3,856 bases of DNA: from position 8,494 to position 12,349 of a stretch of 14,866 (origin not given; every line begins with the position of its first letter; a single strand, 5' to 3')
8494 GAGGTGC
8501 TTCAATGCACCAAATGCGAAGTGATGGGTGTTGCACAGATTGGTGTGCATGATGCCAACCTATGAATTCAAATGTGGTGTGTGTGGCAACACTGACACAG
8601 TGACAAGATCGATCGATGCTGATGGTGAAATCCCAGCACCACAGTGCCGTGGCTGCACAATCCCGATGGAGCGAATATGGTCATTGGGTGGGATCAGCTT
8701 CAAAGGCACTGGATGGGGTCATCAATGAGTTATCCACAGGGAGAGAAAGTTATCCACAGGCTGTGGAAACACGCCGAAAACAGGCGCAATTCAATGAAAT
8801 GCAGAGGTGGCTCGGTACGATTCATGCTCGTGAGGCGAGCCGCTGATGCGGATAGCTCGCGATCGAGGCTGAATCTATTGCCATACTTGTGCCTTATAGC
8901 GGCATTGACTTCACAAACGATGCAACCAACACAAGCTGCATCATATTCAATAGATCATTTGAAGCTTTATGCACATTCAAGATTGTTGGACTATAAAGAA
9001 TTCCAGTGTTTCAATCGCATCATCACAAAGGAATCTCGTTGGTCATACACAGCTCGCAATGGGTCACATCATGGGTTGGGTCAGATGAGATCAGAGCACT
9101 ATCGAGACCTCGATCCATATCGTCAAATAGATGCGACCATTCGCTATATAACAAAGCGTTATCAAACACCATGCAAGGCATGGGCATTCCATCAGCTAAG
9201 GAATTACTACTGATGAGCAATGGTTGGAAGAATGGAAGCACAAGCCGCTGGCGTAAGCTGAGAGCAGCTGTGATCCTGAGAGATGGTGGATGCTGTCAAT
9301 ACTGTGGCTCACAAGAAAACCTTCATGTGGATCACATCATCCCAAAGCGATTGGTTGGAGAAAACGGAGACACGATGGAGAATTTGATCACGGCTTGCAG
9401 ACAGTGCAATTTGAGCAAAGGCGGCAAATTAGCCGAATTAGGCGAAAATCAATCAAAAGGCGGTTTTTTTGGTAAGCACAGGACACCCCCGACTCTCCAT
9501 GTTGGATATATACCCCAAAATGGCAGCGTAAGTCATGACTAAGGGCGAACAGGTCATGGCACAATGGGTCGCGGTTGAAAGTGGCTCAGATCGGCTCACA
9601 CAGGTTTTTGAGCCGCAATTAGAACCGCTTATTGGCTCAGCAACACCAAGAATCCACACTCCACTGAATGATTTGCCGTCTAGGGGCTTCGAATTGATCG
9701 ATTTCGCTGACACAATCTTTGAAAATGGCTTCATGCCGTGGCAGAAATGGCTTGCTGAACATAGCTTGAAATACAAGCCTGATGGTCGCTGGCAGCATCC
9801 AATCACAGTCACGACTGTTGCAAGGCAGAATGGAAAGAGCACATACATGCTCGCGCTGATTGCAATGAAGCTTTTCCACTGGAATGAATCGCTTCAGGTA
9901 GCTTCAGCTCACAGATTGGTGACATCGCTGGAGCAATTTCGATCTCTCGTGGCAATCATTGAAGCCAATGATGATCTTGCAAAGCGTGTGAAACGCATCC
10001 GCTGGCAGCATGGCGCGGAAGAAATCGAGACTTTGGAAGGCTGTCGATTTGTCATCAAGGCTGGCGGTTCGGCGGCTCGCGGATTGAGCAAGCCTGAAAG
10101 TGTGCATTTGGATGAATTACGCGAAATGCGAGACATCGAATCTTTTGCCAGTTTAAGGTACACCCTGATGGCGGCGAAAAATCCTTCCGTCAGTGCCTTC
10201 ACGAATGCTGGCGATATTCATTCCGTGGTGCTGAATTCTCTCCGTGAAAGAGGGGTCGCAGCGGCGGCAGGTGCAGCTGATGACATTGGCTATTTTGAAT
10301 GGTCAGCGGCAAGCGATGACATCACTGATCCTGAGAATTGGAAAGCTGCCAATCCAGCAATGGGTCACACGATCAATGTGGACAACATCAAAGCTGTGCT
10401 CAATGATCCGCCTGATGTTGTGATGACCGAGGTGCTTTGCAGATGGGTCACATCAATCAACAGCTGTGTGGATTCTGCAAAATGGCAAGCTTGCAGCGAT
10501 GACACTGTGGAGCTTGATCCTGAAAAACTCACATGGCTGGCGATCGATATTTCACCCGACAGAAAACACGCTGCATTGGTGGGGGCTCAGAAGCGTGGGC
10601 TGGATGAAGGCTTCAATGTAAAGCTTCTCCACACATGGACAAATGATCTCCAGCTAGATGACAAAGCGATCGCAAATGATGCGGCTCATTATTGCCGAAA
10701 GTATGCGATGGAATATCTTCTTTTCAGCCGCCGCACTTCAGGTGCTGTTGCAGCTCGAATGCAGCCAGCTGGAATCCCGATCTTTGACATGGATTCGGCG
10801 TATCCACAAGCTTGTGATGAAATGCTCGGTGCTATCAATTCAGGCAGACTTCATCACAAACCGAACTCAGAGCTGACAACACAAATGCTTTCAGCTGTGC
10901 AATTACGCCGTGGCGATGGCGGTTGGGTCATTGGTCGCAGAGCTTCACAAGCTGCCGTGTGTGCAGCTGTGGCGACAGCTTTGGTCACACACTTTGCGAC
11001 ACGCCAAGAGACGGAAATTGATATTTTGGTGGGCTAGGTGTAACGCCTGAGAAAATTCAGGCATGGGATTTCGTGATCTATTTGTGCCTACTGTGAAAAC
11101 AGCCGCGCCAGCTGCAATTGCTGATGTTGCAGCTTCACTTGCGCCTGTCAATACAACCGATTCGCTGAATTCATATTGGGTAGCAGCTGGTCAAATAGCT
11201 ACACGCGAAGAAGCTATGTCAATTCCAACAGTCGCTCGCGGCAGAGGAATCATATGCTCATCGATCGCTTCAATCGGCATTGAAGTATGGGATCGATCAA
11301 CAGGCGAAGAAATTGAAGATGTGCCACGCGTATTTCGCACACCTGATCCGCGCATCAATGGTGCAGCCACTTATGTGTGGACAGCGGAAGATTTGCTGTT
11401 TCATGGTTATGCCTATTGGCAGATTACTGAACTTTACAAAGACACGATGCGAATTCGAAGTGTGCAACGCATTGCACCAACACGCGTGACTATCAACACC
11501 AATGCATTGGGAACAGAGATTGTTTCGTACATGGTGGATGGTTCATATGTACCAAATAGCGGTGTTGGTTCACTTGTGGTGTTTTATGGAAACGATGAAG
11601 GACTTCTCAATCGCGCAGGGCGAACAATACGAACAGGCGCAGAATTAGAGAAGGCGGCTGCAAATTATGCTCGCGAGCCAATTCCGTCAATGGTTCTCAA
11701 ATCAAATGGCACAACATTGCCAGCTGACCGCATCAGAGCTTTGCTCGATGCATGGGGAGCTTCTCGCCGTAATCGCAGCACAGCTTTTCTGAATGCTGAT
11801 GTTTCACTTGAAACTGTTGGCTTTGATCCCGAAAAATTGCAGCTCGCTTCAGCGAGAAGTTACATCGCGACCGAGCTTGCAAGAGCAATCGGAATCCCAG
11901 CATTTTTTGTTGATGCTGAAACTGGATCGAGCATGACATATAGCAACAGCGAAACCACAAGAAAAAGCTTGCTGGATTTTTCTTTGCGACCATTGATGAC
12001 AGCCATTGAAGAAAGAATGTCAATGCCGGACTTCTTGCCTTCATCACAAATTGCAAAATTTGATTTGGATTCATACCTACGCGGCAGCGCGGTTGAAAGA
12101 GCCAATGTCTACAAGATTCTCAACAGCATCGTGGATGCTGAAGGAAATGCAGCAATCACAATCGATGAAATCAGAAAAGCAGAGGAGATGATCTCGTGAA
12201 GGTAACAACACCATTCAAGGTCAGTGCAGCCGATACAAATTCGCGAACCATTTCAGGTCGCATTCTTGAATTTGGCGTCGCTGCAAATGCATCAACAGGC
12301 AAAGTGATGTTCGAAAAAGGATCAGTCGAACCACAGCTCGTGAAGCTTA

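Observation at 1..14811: Near-minimal tailed phage: full virion, lysis and packaging set but no recognisable replication, lysogeny or transcription genes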

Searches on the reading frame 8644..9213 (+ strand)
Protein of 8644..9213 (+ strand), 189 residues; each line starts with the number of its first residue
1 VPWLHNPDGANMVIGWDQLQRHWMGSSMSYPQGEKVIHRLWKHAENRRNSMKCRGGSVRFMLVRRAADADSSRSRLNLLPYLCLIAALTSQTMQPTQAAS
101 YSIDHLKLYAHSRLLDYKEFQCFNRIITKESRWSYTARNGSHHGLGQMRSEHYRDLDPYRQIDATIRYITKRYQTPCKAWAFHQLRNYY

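Call 8: search_protein_families(library=pfam, max_evalue=0.1, proteins=[window:8644-9213:+])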
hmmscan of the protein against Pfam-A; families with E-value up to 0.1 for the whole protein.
window:8644-9213:+ (189 aa): 0 families

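Call 9: search_protein_families(library=phrogs, max_evalue=0.1, proteins=[window:8644-9213:+])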
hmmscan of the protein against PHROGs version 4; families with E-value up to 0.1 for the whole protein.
window:8644-9213:+ (189 aa): 6 families
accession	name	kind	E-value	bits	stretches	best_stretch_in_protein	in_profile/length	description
phrog_12661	-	other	6.1e-12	46.7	1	100-189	85-182/182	transglycosylase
phrog_15428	-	unknown function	1.1e-09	39.5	1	109-186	78-163/168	-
phrog_35836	-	other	6.6e-06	27.5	1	117-189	54-127/127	transglycosylase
phrog_4602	-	other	0.0013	19.7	1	124-181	165-216/220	transglycosylase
phrog_3310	-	other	0.004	17.8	1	123-189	164-231/231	transglycosylase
phrog_991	-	tail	0.035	12.6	1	118-187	1303-1382/1966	tail length tape measure protein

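Call 76: search_dna_similar(query=window:8725-9213:+, collection=phages, mode=protein, max_rows=12, max_evalue=0.001)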
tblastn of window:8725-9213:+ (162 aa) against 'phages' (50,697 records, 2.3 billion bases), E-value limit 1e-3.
Records with a match: 163; places in all: 163; records where one place covers at least 80% of the query: 0.
Best place of each record, by identity: <60% 163.
By first word of the organism name: Streptomyces 71; Gordonia 69; Mycobacterium 19; Microbacterium 2; Caudovirales 2.
By host as written in the record: Gordonia terrae 3612 61; Streptomyces griseus ATCC 10137 21; Streptomyces lividans JI 1326 19; Mycobacterium smegmatis mc2 155 14; - 8; Streptomyces sanglieri UNT16F27A 5; Streptomyces venezuelae ATCC 10712 5; Streptomyces griseofuscus ATCC 23916 4; and 11 more.
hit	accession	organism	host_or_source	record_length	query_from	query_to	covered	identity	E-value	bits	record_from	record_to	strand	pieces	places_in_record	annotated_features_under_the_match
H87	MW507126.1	Microbacterium phage Shocker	Microbacterium paraoxydans NRRL B-14843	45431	86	162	48%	40.5%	4e-7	54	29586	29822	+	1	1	39: endolysin, glycosyl hydrolase domain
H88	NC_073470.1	Microbacterium phage Shocker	Microbacterium paraoxydans NRRL B-14843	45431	86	162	48%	40.5%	4e-7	54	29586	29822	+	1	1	39: endolysin, glycosyl hydrolase domain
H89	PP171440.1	Streptomyces phage DekoNeimoidia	soil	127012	68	162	59%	32.7%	1e-4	47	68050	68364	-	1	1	record has no annotation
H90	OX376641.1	Caudovirales sp. ct2KA10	-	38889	89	162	46%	41.6%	2e-6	52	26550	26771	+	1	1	record has no annotation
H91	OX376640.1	Caudovirales sp. ct2KA10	-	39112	89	162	46%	41.6%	2e-6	52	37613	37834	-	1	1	record has no annotation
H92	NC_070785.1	Streptomyces phage Wakanda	Streptomyces sanglieri UNT16F27A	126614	68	162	59%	31.8%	7e-6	50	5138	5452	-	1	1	14: transglycosylase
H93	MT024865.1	Streptomyces phage Wakanda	Streptomyces sanglieri UNT16F27A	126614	68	162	59%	31.8%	7e-6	50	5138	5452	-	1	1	14: glycosyltransferase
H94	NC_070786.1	Streptomyces phage Muntaha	Streptomyces sanglieri UNT16F27A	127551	68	162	59%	31.1%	1e-6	53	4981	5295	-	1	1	14: transglycosylase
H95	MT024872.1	Streptomyces phage Muntaha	Streptomyces sanglieri UNT16F27A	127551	68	162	59%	31.1%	1e-6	53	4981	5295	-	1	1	14: glycosyltransferase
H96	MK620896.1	Streptomyces phage Circinus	Streptomyces griseofuscus ATCC 23916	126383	79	162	52%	35.1%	2e-5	49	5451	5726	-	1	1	16: glycosyltransferase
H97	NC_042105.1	Streptomyces phage BillNye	Streptomyces viridochromogenes DSM40736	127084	79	162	52%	35.1%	2e-5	49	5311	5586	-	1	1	transglycosylase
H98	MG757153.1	Streptomyces phage BillNye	Streptomyces viridochromogenes DSM40736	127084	79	162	52%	35.1%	2e-5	49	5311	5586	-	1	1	hypothetical protein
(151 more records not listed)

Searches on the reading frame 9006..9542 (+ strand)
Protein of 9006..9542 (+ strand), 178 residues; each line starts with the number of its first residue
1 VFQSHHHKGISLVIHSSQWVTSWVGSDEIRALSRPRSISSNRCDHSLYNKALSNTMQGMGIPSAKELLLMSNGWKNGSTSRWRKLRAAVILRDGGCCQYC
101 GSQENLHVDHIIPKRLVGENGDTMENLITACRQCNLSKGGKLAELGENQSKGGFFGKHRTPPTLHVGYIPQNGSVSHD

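Call 11: search_protein_families(library=pfam, max_evalue=0.01, proteins=[window:9006-9542:+])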
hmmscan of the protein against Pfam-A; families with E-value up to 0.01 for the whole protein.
window:9006-9542:+ (178 aa): 3 families
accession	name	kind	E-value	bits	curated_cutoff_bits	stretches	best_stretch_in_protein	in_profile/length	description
PF01844.29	HNH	-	1.8e-13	50.8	21.4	1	97-139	1-45/47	HNH endonuclease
PF14279.12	HNH_5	-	5.8e-09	36.2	27.5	1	97-143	1-48/56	HNH endonuclease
PF13395.12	HNH_4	-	0.0013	19.1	22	0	104-142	16-52/54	HNH endonuclease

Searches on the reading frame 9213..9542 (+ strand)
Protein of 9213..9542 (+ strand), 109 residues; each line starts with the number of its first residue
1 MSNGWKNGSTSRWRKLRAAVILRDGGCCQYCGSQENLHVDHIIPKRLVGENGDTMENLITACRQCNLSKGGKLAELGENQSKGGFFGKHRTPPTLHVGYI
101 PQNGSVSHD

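Call 53: search_protein_families(library=phrogs, max_evalue=0.001, proteins=[window:9213-9542:+])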
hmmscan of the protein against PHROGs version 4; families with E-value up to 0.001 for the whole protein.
window:9213-9542:+ (109 aa): 34 families (the best 25 are shown)
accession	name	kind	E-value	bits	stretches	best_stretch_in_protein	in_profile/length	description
phrog_144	-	DNA, RNA and nucleotide metabolism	6.9e-20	72.4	1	6-74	65-137/175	HNH endonuclease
phrog_589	-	DNA, RNA and nucleotide metabolism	4.2e-19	70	1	5-77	70-146/179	HNH endonuclease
phrog_16726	-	DNA, RNA and nucleotide metabolism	4.3e-17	63.8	1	14-74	82-145/308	HNH endonuclease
phrog_2118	-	DNA, RNA and nucleotide metabolism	3.5e-15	57.3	1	14-70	165-222/301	HNH endonuclease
phrog_1271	-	DNA, RNA and nucleotide metabolism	3.8e-13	50.6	1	9-79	250-325/361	HNH endonuclease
phrog_4581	-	head and packaging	5.7e-13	50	1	9-70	49-109/395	terminase small subunit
phrog_338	-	DNA, RNA and nucleotide metabolism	1.5e-12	48.6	1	3-75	184-265/340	HNH endonuclease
phrog_14314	-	DNA, RNA and nucleotide metabolism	5.6e-12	47.5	1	14-70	5-62/252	HNH endonuclease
phrog_2214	-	DNA, RNA and nucleotide metabolism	6.6e-12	46.3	1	10-71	178-238/429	HNH endonuclease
phrog_16986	-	unknown function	1.3e-11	45.6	1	13-73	8-69/248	-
phrog_333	-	DNA, RNA and nucleotide metabolism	1.9e-11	45.3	1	4-99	7-104/138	HNH endonuclease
phrog_7785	-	DNA, RNA and nucleotide metabolism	6.1e-11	43.5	1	15-75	56-117/147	HNH endonuclease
phrog_6050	-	DNA, RNA and nucleotide metabolism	6.3e-11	42.7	1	6-74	292-362/402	HNH endonuclease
phrog_1035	-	DNA, RNA and nucleotide metabolism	1.2e-10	42.7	1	22-80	156-221/271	endonuclease VII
phrog_8446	-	DNA, RNA and nucleotide metabolism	1.9e-10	41.8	1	7-65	118-191/211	HNH endonuclease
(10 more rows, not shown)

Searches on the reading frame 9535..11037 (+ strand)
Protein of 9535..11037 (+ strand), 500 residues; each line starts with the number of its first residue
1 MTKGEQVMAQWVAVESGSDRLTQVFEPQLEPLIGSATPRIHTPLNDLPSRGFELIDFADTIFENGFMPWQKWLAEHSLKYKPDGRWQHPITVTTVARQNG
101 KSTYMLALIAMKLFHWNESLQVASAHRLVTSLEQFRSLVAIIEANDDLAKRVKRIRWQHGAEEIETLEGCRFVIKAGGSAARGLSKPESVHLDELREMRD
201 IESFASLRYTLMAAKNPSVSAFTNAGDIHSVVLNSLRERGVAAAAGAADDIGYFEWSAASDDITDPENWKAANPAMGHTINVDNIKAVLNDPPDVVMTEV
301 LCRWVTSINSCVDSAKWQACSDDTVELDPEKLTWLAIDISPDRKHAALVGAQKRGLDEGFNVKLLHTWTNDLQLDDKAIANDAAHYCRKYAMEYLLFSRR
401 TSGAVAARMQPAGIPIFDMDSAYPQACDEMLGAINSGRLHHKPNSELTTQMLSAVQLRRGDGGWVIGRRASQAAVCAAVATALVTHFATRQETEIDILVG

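Call 11: search_protein_families(library=pfam, max_evalue=0.01, proteins=[window:9535-11037:+])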
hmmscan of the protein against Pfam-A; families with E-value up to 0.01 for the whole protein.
window:9535-11037:+ (500 aa): 1 family
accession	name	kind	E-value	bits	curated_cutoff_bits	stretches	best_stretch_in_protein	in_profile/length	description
PF03354.21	TerL_ATPase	-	0.009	16.2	23.7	0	88-234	21-170/178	Terminase large subunit, ATPase domain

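Call 12: search_dna_similar(query=window:9535-11037:+, collection=phages, mode=protein, max_rows=30)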
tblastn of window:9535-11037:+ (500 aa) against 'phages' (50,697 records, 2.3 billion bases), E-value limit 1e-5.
Records with a match: 1416; places in all: 1416; records where one place covers at least 80% of the query: 200.
Best place of each record, by identity: <60% 1416.
By first word of the organism name: Mycobacterium 372; Microbacterium 229; Gordonia 212; Arthrobacter 210; Propionibacterium 175; Cutibacterium 39; Ralstonia 35; Corynebacterium 33; Streptococcus 24; Streptomyces 13; and 22 more.
By host as written in the record: Mycobacterium smegmatis mc2 155 235; Gordonia terrae 3612 172; Microbacterium foliorum NRRL B-24224 146; Arthrobacter sp. ATCC 21022 139; Propionibacterium acnes 90; Mycobacterium smegmatis mc#155 71; Microbacterium foliorum NRRL B-24224 SEA 64; Cutibacterium acnes 41; and 161 more.
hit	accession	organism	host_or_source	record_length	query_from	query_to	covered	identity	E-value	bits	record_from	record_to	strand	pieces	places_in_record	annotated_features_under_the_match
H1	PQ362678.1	Arthrobacter phage Juno112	Arthrobacter globiformis B-2979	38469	28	469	88%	27.9%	4e-33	139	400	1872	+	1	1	2: terminase large subunit | 1: DNA binding protein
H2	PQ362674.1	Arthrobacter phage KHumphrey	Arthrobacter atrocyaneus NRRL B-2883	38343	28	469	88%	27.9%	5e-33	139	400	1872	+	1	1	2: terminase large subunit | 1: DNA binding protein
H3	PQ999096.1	Arthrobacter phage PhluffyCoco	Arthrobacter globiformis B-2979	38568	28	469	88%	27.9%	7e-33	139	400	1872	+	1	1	2: terminase large subunit | 1: terminase small subunit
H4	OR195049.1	Arthrobacter phage RedFox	Arthrobacter globiformis B-2979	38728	28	469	88%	27.9%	7e-33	139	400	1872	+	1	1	2: terminase large subunit | 1: DNA binding protein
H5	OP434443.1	Microbacterium phage QMacho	Microbacterium foliorum NRRL B-24224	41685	27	443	83%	29.2%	5e-38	154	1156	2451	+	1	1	4: terminase large subunit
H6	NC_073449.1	Microbacterium phage QMacho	Microbacterium foliorum NRRL B-24224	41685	27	443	83%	29.2%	5e-38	154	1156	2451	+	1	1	4: terminase large subunit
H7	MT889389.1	Microbacterium phage DickRichards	Microbacterium foliorum NRRL B-24224 SEA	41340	27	427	80%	30.2%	2e-39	159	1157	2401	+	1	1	3: terminase large subunit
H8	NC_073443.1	Microbacterium phage DickRichards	Microbacterium foliorum NRRL B-24224 SEA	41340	27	427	80%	30.2%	2e-39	159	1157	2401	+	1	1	3: terminase large subunit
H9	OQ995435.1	Microbacterium phage Slay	Microbacterium foliorum NRRL B-24224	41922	27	427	80%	30.2%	2e-39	159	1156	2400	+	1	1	3: terminase large subunit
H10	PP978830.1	Microbacterium phage Phisb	Microbacterium foliorum NRRL B-24224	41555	27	443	83%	28.9%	2e-39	159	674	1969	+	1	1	3: terminase large subunit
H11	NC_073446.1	Microbacterium phage Lynlen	Microbacterium foliorum NRRL B-24224 SEA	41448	27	443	83%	28.9%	2e-39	158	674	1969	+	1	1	3: terminase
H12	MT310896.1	Microbacterium phage Lynlen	Microbacterium foliorum NRRL B-24224 SEA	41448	27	443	83%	28.9%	2e-39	158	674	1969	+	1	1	3: terminase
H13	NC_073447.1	Microbacterium phage Kenzers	Microbacterium foliorum NRRL B-24224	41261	27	443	83%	28.7%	3e-39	158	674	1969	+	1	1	3: terminase large subunit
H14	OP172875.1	Microbacterium phage Kenzers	Microbacterium foliorum NRRL B-24224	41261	27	443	83%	28.7%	3e-39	158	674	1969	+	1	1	3: terminase large subunit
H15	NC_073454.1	Microbacterium phage SansAfet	Microbacterium foliorum NRRL B-24224 SEA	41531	27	443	83%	28.7%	3e-39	158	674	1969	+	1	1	3: terminase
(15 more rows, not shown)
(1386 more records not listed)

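Call 14: find_related_loci(query=window:9535-11037:+, collection=viral_contigs, flank=10000)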
Query window:9535-11037:+ (500 aa) in viral_contigs; peptide patterns used: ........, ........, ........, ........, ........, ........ (x = any residue, [..] = any of these).
599 stretches matched a pattern (row limit reached: there are more); 596 encode a relative of the query (tblastn E <= 1e-3); the best 80 are kept; 80 distinct loci.
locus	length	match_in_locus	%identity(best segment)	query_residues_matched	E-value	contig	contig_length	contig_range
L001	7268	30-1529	97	1-500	0e+0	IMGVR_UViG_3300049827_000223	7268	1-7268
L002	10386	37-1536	96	1-500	0e+0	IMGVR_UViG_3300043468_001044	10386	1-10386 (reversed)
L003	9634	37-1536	96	1-500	0e+0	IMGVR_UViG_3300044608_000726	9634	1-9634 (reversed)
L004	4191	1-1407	97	32-500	0e+0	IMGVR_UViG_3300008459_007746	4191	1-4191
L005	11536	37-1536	95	1-500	0e+0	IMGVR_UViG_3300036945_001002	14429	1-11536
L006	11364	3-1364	98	47-500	0e+0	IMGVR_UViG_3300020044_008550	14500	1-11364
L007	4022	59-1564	81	1-500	0e+0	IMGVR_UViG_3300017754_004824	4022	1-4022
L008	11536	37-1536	80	1-500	0e+0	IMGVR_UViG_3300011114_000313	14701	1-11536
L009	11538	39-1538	80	1-500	0e+0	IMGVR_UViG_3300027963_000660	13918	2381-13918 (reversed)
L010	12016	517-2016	80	1-500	0e+0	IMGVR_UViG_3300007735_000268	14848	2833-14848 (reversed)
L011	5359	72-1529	80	14-500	0e+0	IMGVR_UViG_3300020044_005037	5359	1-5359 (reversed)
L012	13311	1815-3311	78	1-500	0e+0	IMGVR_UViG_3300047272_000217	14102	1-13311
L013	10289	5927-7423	77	1-500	0e+0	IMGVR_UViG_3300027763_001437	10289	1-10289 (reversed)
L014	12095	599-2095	77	1-500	0e+0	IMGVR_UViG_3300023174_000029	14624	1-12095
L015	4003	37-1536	79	1-500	0e+0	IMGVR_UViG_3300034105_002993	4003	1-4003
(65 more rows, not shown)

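Call 53: search_protein_families(library=phrogs, max_evalue=0.001, proteins=[window:9535-11037:+])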
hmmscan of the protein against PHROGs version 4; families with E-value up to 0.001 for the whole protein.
window:9535-11037:+ (500 aa): 5 families
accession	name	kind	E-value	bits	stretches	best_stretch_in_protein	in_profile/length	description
phrog_9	-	head and packaging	1.1e-54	187.6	1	21-481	44-656/812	terminase large subunit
phrog_2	-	head and packaging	3.8e-12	46.8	1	67-390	267-525/807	terminase large subunit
phrog_17688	-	unknown function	3.6e-09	37.4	1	67-292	42-265/290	-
phrog_2699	-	head and packaging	0.00012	22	0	260-340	27-114/315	terminase large subunit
phrog_22627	-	unknown function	0.00092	20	0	210-252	8-49/54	-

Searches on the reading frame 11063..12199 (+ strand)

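Call 11: search_protein_families(library=pfam, max_evalue=0.01, proteins=[window:11063-12199:+])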
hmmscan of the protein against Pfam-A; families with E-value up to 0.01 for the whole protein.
window:11063-12199:+ (378 aa): 1 family
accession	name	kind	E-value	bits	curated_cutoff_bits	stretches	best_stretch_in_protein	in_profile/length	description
PF04860.17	Phage_portal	-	1.2e-33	117.1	39.1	1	55-374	1-320/321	Phage portal protein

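Call 53: search_protein_families(library=phrogs, max_evalue=0.001, proteins=[window:11063-12199:+])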
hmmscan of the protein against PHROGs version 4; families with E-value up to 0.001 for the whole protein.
window:11063-12199:+ (378 aa): 5 families
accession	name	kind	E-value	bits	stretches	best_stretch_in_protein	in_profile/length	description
phrog_12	-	head and packaging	1.3e-36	127.9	1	1-376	48-415/646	portal protein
phrog_5929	-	head and packaging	1.4e-16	61.5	1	197-376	6-182/228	portal protein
phrog_2662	-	head and packaging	1.2e-15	58.2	1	63-376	76-405/717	portal protein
phrog_11323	-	unknown function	0.00024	22.2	1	291-376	8-90/130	-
phrog_38197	-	unknown function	0.00066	20.5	0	73-94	18-39/61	-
